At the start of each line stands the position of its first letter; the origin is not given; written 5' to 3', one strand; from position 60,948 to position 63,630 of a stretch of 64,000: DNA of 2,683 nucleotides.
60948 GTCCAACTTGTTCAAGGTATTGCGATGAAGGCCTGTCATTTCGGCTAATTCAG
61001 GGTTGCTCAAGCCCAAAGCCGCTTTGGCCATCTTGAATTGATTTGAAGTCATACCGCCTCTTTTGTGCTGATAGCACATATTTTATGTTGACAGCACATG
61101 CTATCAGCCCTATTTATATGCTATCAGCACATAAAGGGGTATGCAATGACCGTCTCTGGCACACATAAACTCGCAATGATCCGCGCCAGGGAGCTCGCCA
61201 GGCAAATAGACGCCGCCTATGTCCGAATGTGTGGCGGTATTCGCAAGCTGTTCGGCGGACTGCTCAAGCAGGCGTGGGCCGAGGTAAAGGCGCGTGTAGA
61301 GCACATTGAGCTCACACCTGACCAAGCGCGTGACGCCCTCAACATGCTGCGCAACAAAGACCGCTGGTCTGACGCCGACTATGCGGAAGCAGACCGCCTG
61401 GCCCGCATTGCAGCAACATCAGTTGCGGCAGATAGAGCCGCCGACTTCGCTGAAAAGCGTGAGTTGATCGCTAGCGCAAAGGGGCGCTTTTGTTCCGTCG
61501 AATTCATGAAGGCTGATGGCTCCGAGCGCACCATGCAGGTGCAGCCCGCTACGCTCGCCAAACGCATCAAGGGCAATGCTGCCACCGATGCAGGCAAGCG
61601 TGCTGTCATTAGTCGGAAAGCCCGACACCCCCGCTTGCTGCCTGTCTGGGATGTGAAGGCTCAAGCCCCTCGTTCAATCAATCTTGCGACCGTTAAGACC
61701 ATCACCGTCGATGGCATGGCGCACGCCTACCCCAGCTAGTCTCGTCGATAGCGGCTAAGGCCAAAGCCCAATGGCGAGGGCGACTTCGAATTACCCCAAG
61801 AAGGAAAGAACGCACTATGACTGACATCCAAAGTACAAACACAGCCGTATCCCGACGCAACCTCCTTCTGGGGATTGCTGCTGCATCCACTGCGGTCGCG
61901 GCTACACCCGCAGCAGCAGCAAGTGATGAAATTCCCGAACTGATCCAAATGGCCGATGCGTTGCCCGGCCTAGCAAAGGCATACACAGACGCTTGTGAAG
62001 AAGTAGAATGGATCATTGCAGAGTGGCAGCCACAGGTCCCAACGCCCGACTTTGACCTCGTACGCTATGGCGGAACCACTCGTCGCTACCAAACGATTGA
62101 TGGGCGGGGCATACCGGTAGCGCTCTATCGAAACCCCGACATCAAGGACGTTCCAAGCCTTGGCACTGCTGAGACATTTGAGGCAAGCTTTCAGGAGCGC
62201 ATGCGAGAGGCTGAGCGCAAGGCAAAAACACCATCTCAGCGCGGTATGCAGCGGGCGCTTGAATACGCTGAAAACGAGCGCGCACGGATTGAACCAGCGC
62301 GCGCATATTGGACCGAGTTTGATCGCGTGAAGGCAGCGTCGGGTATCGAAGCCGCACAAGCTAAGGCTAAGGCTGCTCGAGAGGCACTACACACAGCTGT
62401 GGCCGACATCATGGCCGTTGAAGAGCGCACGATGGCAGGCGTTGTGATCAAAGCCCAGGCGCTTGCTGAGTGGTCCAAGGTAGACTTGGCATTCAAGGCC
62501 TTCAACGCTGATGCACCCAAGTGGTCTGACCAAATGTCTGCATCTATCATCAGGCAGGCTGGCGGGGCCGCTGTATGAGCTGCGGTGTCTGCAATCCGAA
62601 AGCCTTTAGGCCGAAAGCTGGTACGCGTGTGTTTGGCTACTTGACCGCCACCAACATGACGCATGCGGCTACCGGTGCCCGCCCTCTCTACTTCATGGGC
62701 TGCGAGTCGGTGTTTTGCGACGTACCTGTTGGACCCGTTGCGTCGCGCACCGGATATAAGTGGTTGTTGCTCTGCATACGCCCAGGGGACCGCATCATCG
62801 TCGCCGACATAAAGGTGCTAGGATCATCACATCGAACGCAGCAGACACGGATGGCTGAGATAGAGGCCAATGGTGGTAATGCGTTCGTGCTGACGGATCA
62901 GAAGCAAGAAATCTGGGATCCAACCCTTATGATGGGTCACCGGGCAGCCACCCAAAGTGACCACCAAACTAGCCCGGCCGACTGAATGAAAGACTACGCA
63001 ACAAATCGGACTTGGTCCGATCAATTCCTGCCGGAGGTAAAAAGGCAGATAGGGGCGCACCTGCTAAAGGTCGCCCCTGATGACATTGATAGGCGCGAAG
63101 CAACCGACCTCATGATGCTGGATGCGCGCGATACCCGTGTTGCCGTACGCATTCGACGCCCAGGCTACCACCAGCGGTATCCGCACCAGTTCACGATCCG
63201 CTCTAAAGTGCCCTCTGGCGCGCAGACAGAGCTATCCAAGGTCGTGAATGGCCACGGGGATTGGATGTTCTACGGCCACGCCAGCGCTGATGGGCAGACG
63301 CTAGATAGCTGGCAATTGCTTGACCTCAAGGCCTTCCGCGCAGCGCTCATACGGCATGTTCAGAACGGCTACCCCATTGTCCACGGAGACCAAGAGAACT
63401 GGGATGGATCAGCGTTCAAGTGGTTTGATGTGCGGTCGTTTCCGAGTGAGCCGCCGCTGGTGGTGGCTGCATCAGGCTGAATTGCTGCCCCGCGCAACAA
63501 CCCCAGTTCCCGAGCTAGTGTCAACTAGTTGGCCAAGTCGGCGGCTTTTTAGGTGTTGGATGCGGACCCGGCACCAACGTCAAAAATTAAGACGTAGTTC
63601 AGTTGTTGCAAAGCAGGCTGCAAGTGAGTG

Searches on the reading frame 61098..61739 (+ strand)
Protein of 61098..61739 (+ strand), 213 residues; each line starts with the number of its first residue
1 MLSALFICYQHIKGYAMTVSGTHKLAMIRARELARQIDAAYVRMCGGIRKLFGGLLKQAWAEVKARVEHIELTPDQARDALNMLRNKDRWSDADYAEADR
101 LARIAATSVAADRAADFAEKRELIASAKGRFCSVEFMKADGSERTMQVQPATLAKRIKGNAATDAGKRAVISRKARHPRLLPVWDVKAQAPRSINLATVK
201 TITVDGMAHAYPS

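Call 10: search_protein_families(library=pfam, proteins=[window:61098-61739:+], max_evalue=0.01)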
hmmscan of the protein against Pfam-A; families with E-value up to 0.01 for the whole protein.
window:61098-61739:+ (213 aa): 1 family
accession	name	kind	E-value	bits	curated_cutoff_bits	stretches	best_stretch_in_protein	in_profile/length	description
PF10902.13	WYL_2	-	0.0026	18.5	26.7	0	123-197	4-71/74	WYL_2, Sm-like SH3 beta-barrel fold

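Call 34: search_protein_families(library=padloc, proteins=[window:61098-61739:+], max_evalue=0.01)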
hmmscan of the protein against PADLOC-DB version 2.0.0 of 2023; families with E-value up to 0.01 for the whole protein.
window:61098-61739:+ (213 aa): 0 families

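Call 54: search_protein_families(library=phrogs, proteins=[window:61098-61739:+], max_evalue=0.01)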
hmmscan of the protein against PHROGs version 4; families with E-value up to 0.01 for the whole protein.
window:61098-61739:+ (213 aa): 2 families
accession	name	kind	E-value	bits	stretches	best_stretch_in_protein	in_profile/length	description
phrog_2267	-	unknown function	3.8e-08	34.4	1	114-207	10-99/112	-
phrog_1086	-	unknown function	9.6e-07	29.4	1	120-207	34-116/137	-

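Call 96: search_solved_structures(query=window:61098-61739:+, max_evalue=10)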
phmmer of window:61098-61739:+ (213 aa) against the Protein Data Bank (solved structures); distinct sequences matched with E-value up to 10: 3.
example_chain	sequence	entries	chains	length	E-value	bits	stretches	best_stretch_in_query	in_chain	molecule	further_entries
5cff_A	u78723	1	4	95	0.39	13.6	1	11-89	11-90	Miranda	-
4jgo_A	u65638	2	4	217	1.4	11.9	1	79-145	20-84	Sporulation kinase D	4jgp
4jgq_A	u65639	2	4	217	1.8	11.4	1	79-145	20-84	Sporulation kinase D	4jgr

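Call 110: search_dna_similar(query=window:61146-61739:+, collection=phages, mode=protein, max_evalue=0.001, max_rows=10)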
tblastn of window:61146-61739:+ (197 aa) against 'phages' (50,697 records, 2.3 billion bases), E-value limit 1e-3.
Records with a match: 8; places in all: 8; records where one place covers at least 80% of the query: 0.
Best place of each record, by identity: <60% 8.
By first word of the organism name: Pseudomonas 6; Microcystis 1; Ochrobactrum 1.
By host as written in the record: Pseudomonas putida KT2440 and Paw85 5; Microcystis wesenbergii 1; Pseudomonas aeruginosa 1; Ochrobactrum sp. POC9 1.
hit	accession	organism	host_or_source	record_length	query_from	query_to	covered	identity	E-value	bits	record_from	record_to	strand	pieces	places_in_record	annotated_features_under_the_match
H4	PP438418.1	Microcystis phage Mwe-JY26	Microcystis wesenbergii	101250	105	190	44%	53.5%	4e-18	87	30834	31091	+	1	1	hypothetical protein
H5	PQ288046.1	Pseudomonas phage XD2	Pseudomonas aeruginosa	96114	104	195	47%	34.4%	1e-4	47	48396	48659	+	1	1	hypothetical protein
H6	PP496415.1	Pseudomonas phage vB_PpuM-NoPa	Pseudomonas putida KT2440 and Paw85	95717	104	195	47%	32.3%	4e-5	49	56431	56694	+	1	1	hypothetical protein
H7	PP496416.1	Pseudomonas phage vB_PpuM-Kassivere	Pseudomonas putida KT2440 and Paw85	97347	104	195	47%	32.3%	4e-5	49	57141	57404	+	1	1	hypothetical protein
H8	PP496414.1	Pseudomonas phage vB_PpuM-KoPa-4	Pseudomonas putida KT2440 and Paw85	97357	104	195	47%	32.3%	4e-5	49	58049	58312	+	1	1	hypothetical protein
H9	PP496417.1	Pseudomonas phage vB_PpuM-Roomu-2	Pseudomonas putida KT2440 and Paw85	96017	104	195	47%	32.3%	4e-5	49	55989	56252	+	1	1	hypothetical protein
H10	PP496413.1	Pseudomonas phage vB_PpuM-Amme-3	Pseudomonas putida KT2440 and Paw85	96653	104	195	47%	32.3%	4e-5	49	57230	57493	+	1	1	hypothetical protein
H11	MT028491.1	Ochrobactrum phage vB_OspM_OC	Ochrobactrum sp. POC9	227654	116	186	36%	41.7%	5e-9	61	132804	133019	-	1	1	hypothetical protein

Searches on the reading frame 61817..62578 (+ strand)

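Call 10: search_protein_families(library=pfam, proteins=[window:61817-62578:+], max_evalue=0.01)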
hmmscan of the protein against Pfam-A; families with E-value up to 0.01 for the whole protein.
window:61817-62578:+ (253 aa): 0 families

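Call 34: search_protein_families(library=padloc, proteins=[window:61817-62578:+], max_evalue=0.01)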
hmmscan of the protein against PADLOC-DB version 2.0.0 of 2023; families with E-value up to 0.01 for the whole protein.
window:61817-62578:+ (253 aa): 1 family
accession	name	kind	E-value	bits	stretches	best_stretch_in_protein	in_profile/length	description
PDLC00748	Effector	-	0.00014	18.6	1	108-239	85-207/473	Endonuclease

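Call 54: search_protein_families(library=phrogs, proteins=[window:61817-62578:+], max_evalue=0.01)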
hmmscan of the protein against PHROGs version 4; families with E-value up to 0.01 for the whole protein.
window:61817-62578:+ (253 aa): 0 families

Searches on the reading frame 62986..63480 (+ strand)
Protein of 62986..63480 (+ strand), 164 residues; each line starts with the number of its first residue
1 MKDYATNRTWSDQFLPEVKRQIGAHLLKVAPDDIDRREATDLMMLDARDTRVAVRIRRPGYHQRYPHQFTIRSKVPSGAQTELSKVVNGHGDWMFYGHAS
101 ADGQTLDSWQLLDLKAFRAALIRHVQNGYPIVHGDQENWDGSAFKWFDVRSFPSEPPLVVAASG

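Call 11: search_protein_families(library=pfam, proteins=[window:62986-63480:+], max_evalue=0.01)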
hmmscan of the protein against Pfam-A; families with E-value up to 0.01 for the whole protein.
window:62986-63480:+ (164 aa): 0 families

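Call 26: find_encoding_contigs(protein=window:62986-63480:+, flank=10000, max_places=3)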
Protein window:62986-63480:+ (164 aa): 1 contig read that carries it; 1 place shown.
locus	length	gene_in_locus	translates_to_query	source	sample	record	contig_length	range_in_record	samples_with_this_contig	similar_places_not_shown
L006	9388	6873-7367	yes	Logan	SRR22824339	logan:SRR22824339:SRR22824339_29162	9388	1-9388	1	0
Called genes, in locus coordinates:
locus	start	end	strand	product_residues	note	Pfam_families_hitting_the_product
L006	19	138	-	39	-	-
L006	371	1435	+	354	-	PF13403:Hint_2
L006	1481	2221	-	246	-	-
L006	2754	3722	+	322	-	PF02586:SRAP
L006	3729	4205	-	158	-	PF07885:Ion_trans_2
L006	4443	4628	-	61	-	-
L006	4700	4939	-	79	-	-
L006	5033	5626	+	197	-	-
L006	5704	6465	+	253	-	-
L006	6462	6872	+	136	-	-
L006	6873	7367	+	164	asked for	-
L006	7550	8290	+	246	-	PF20613:HipA_2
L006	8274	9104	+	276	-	-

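Call 34: search_protein_families(library=padloc, proteins=[window:62986-63480:+, L006:7550-8290:+], max_evalue=0.01)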
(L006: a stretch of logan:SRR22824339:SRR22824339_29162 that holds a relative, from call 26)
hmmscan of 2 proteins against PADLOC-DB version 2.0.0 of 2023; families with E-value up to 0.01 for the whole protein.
window:62986-63480:+ (164 aa): 0 families

L006:7550-8290:+ (246 aa): 2 families
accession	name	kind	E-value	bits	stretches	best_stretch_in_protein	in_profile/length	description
PDLC04766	PDC-M66A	-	5.4e-07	27.1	1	75-225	109-252/270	-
PDLC04342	PDC-M03A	-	0.00025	18.7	0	110-146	154-193/299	-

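Call 54: search_protein_families(library=phrogs, proteins=[window:62986-63480:+, L006:7550-8290:+, L006:8274-9104:+], max_evalue=0.01)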
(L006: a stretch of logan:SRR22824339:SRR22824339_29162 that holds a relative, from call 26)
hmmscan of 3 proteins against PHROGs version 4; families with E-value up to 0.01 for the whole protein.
window:62986-63480:+ (164 aa): 0 families

L006:7550-8290:+ (246 aa): 1 family
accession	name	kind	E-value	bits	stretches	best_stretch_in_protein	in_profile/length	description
phrog_3162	-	unknown function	9.6e-20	72.1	1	14-237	10-242/247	-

L006:8274-9104:+ (276 aa): 1 family
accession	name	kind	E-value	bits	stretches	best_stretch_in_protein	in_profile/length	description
phrog_5137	-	unknown function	1.6e-17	65.2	1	1-257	1-273/279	-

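Call 95: search_solved_structures(query=window:62986-63480:+, max_evalue=10)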
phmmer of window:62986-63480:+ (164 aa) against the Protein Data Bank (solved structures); distinct sequences matched with E-value up to 10: 1.
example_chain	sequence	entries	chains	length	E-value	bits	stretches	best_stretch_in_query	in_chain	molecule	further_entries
6fh4_A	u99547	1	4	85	1.3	11.9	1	18-83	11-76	Transcriptional regulator CtsR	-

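Call 97: find_homologous_proteins(query=window:62986-63480:+, max_evalue=0.001)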
Query window:62986-63480:+ (164 aa): 211 proteins with E <= 0.001 among 227 candidates; the best 120 are listed.
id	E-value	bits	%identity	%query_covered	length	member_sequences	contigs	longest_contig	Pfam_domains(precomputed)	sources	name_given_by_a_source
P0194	1.2e-108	378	100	100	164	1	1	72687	-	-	-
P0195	8.2e-93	327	85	99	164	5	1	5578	-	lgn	-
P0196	1.3e-87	310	83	99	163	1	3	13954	-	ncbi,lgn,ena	-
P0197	2.2e-86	306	81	98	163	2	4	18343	-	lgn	-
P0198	3.5e-74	266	70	99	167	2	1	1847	-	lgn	-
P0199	3.8e-73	263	70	100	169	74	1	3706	-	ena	-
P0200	3.6e-72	259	70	98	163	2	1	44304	-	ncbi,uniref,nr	ncbi:hypothetical protein [Ruegeria sp. HKCCD8929]|uniref:hypothetical protein n=1 Tax=Ruegeria sp. 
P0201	5.7e-72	259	66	99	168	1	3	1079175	-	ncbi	-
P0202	1.6e-71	257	67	99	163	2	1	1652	-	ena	-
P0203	1.6e-71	257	70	96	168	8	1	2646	-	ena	-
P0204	2.0e-71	257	68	98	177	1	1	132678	-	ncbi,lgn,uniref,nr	ncbi:hypothetical protein [Wenxinia saemankumensis]|uniref:Uncharacterized protein n=1 Tax=Wenxinia 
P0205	2.5e-71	257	68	100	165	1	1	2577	-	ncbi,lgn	-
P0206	8.2e-71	255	67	98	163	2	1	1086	-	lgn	-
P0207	8.7e-71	255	69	99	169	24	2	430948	-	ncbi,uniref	ncbi:hypothetical protein [Sulfitobacter pontiacus]|uniref:hypothetical protein n=1 Tax=Sulfitobacte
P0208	1.4e-70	254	66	98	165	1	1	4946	-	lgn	-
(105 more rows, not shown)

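Call 104: predict_structure(alignment_id=A3)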
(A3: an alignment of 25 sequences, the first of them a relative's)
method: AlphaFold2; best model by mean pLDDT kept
length: 164 residues; sequences in the alignment: 25
mean_pLDDT: 81.6   pTM: 0.77
mean pLDDT of the five models: 81.6, 80.8, 79.3, 78.3, 77.1
residues with pLDDT >= 90: 57; 70-90: 82; 50-70: 9; < 50: 16
segments of 3 or more residues with pLDDT < 50: 35-48
pLDDT, mean of each block of 10 residues (from residue 1): 69 84 76 48 44 86 91 88 85 90 90 93 85 91 92 92 88
secondary structure, 60 per line:
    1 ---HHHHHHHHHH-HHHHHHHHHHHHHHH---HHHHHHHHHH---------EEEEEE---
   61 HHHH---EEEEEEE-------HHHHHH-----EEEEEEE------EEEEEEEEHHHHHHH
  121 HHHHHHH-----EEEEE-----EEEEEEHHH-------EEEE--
elements in order: H4-13 H15-29 H33-42 E52-57 H61-64 E68-74 H82-87 E93-99 E106-113 H114-127 E133-137 E143-148 E159-162

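Call 106: fold_search(model_id=the predicted structure, library=pdb)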
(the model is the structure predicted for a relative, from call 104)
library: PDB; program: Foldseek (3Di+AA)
matches with E <= 10: 658; with E <= 0.001: 0
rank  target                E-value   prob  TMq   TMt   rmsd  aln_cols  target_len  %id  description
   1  7n0e_B                1.7e-02  0.14  0.16  0.15  14.1       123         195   15  Co-complex of the histidine kinase region of RetS and the dimerization and histidine phosphotransfer domain of GacS (released 2022-03-09)
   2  9jfj_B                3.8e-02  0.11  0.17  0.13  21.1       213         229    9  Crystal structure of the cytoplasmic domain of ZraS in ADP-bound form (released 2025-03-26)
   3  9jfj_A                4.6e-02  0.06  0.14  0.11  17.8       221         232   12  Crystal structure of the cytoplasmic domain of ZraS in ADP-bound form (released 2025-03-26)
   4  3jz3_A                6.0e-02  0.11  0.17  0.18  15.8       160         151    9  Structure of the cytoplasmic segment of histidine kinase QseC (released 2010-07-21)
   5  8a3u                  1.3e-01  0.10  0.17  0.09  13.9       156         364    9  Crystal structure of a chimeric LOV-Histidine kinase SB2F1 (symmetrical variant, trigonal form with short c-axis) (released 2023-12-20)
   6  1f51_B                1.5e-01  0.06  0.15  0.14  12.9       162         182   10  A TRANSIENT INTERACTION BETWEEN TWO PHOSPHORELAY PROTEINS TRAPPED IN A CRYSTAL LATTICE REVEALS THE MECHANISM OF MOLECU (released 2000-08-23)
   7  9qkp_A                1.8e-01  0.11  0.16  0.09  10.0        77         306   10  Structure of the cyanobacteria specific PRK from Chroococcidiopsis (Hyella disjuncta) PCC 6712 (P41212 crystal form) (released 2026-04-08)
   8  3zxo_B                1.9e-01  0.06  0.14  0.16  14.3       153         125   10  CRYSTAL STRUCTURE OF THE MUTANT ATP-BINDING DOMAIN OF MYCOBACTERIUM TUBERCULOSIS DOSS (released 2011-08-24)
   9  9r2v_E                2.2e-01  0.09  0.18  0.20  17.0       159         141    8  De novo designed M16 protein fold (released 2025-05-14)
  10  8h70                  2.2e-01  0.08  0.18  0.22  13.6       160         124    8  Crystal structure of the catalytic ATP-binding domain of the PhoR sensor histidine kinase from Vibrio cholera (released 2023-02-15)
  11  9qko_A                2.2e-01  0.08  0.14  0.10   9.2        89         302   13  Structure of the cyanobacteria specific PRK from Chroococcidiopsis (Hyella disjuncta) PCC 6712 (P1 crystal form) (released 2026-04-08)
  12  6qrj                  2.2e-01  0.07  0.18  0.09  14.0       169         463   15  Crystal structure of ShkA full-length in complex with AMPPNP (released 2020-01-08)
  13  3zxo_A                2.2e-01  0.05  0.14  0.16  14.6       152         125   11  CRYSTAL STRUCTURE OF THE MUTANT ATP-BINDING DOMAIN OF MYCOBACTERIUM TUBERCULOSIS DOSS (released 2011-08-24)
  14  9r2v_F                2.5e-01  0.08  0.18  0.20  16.0       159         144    9  De novo designed M16 protein fold (released 2025-05-14)
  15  9qkp_D                2.7e-01  0.08  0.14  0.09   8.6        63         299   11  Structure of the cyanobacteria specific PRK from Chroococcidiopsis (Hyella disjuncta) PCC 6712 (P41212 crystal form) (released 2026-04-08)
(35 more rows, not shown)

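Call 109: search_dna_similar(query=window:62986-63480:+, collection=phages, mode=protein, max_evalue=0.001, max_rows=10)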
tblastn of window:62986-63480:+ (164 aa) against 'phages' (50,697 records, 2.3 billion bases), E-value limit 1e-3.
No match.
